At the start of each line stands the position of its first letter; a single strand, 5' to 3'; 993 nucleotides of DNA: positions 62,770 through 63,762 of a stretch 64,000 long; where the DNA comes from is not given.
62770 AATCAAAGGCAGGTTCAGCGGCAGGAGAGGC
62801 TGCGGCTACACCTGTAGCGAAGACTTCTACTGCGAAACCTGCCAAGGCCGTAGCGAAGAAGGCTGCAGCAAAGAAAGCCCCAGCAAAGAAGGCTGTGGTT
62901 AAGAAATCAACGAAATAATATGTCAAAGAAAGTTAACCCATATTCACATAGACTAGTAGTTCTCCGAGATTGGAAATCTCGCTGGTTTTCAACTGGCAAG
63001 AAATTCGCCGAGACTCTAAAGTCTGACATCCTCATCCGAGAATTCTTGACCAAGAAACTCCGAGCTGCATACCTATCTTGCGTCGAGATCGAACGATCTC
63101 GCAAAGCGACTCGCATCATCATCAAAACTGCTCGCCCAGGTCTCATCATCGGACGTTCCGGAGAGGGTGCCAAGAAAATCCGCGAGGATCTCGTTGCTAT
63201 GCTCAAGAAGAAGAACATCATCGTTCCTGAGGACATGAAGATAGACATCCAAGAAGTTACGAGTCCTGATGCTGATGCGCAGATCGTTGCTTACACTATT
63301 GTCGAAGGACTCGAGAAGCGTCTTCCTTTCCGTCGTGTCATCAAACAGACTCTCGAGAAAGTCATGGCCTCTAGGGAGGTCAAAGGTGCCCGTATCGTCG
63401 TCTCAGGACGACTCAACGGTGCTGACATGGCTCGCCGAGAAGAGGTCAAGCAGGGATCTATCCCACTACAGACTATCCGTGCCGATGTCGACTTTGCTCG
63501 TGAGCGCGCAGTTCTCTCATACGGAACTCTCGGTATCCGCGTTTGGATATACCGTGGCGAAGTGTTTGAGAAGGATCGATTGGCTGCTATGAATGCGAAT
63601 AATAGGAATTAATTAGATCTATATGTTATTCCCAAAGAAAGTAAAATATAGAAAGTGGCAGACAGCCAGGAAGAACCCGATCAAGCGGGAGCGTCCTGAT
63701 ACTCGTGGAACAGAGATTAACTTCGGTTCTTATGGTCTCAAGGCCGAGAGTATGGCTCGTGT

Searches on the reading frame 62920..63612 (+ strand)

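Call 84: search_protein_families(library=pfam, max_evalue=0.001, proteins=[window:62920-63612:+])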
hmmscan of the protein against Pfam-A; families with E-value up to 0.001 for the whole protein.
window:62920-63612:+ (230 aa): 2 families
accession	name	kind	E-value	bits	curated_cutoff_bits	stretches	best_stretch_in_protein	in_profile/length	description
PF00189.25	Ribosomal_S3_C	-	6.1e-28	97.6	34.1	1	127-210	1-83/83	Ribosomal protein S3, C-terminal domain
PF07650.23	KH_2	-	8.2e-14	51.6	22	1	39-117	2-77/78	KH domain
